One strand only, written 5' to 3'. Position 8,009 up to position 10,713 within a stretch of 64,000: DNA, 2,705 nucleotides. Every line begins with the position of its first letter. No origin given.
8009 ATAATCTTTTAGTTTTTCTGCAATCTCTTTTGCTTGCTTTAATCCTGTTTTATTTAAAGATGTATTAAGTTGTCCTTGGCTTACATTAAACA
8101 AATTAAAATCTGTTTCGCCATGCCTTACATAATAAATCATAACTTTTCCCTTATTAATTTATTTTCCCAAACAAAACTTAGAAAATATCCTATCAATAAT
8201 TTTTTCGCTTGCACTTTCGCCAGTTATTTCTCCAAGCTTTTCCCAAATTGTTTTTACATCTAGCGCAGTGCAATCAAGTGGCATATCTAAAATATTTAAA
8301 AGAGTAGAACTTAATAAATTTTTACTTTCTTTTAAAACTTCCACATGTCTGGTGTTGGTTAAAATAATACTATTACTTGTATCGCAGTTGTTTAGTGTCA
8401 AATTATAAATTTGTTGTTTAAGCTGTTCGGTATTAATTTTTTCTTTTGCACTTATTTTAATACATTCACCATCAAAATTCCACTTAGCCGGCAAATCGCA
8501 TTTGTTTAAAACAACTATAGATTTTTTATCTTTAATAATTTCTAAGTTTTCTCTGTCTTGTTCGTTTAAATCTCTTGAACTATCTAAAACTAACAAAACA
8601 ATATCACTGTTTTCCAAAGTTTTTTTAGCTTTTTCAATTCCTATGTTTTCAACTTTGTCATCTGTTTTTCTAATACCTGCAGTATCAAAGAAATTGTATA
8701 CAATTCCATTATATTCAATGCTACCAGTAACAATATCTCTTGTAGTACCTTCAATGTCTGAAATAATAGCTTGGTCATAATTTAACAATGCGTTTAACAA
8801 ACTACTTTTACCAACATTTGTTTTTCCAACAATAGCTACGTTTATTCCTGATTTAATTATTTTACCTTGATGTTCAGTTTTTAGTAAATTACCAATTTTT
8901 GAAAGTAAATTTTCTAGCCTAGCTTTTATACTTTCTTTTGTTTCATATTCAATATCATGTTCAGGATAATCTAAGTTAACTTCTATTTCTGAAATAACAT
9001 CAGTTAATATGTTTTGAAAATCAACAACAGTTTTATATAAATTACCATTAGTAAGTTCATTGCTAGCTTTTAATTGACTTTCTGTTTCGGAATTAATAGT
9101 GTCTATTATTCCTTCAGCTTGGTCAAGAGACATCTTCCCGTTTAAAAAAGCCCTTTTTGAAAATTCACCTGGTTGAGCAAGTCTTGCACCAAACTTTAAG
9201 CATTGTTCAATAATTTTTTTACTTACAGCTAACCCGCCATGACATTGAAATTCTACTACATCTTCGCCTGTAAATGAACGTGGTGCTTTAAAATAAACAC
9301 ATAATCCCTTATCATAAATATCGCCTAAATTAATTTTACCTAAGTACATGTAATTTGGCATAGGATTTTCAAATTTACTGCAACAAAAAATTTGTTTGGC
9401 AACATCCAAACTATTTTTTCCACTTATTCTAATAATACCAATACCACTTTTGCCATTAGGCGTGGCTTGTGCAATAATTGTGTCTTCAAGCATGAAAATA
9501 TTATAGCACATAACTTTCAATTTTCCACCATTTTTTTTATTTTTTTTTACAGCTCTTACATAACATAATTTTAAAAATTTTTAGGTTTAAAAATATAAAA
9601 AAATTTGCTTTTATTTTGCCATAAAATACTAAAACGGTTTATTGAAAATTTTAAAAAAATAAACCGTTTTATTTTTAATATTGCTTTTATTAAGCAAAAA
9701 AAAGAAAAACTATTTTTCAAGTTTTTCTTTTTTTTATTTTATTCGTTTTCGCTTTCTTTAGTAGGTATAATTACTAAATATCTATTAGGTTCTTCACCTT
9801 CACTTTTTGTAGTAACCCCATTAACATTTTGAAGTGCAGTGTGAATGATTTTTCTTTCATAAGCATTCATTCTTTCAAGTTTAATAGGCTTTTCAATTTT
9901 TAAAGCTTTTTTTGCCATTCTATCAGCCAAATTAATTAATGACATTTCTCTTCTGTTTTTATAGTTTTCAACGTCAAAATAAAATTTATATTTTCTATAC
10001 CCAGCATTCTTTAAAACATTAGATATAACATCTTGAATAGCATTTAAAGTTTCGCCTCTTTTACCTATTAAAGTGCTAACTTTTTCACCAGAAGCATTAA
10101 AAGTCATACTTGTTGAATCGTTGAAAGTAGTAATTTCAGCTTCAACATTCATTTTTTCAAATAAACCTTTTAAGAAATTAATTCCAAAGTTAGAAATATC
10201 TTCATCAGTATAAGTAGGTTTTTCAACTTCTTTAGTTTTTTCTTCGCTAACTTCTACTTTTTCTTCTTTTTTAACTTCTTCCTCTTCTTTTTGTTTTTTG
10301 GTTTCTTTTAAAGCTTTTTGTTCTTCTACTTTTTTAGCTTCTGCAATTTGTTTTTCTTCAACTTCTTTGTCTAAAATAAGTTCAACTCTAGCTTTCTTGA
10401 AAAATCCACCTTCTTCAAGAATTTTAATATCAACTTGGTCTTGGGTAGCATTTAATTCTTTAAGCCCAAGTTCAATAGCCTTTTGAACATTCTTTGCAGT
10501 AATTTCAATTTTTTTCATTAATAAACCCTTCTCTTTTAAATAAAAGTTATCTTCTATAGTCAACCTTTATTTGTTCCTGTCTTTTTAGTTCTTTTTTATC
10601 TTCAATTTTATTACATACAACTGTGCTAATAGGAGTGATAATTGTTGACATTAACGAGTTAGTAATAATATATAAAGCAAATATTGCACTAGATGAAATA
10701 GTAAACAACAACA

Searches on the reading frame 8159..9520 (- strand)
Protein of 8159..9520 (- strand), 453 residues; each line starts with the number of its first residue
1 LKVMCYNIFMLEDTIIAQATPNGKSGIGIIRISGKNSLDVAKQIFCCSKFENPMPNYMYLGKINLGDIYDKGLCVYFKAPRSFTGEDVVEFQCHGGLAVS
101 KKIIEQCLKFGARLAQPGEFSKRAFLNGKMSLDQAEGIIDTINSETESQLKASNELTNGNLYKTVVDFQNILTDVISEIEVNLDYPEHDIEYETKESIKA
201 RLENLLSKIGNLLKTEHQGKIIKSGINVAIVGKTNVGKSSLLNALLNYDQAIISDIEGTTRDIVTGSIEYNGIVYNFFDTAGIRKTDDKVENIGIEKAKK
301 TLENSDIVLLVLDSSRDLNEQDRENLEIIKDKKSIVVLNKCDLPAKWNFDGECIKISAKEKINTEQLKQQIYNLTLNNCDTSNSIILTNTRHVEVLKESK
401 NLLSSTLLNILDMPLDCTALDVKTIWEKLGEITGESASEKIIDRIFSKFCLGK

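Call 74: search_protein_families(library=pfam, proteins=[window:8159-9520:-], max_evalue=0.00001)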
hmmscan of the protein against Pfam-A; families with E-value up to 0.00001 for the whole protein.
window:8159-9520:- (453 aa): 7 families
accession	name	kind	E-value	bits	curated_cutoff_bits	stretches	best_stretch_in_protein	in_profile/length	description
PF12631.12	MnmE_helical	-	1.4e-49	169.5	40.1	1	132-450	1-211/211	MnmE helical domain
PF10396.14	TrmE_N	-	6.9e-41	139.6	29.8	1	14-129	1-117/117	GTP-binding protein TrmE N-terminus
PF01926.29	MMR_HSR1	-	3.1e-28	98.6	21.9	1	227-340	1-113/113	50S ribosome-binding GTPase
PF00009.33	GTP_EFTU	-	5.9e-10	39.5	26.5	1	226-374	4-149/188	Elongation factor Tu GTP binding domain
PF00350.29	Dynamin_N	-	4.7e-09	36.9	27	0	228-264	1-36/168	Dynamin family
PF02421.24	FeoB_N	-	2.2e-08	34.2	27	1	227-346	2-120/156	Ferrous iron transport protein B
PF04548.22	AIG1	-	7.5e-06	25.9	27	0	227-331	2-109/212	AIG1 family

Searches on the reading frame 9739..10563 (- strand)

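Call 74: search_protein_families(library=pfam, proteins=[window:9739-10563:-], max_evalue=0.00001)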
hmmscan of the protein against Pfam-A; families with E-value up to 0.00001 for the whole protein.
window:9739-10563:- (274 aa): 3 families
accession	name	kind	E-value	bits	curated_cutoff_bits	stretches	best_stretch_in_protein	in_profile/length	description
PF01424.28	R3H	-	2.7e-20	72.6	26.8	1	208-267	2-60/60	R3H domain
PF13083.13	KH_KhpA-B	-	5.3e-10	39.5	32.1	1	129-192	6-69/73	KhpA/KhpB, KH domain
PF14804.11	Jag_N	-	4e-09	37.2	25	1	21-61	1-47/50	Jag N-terminus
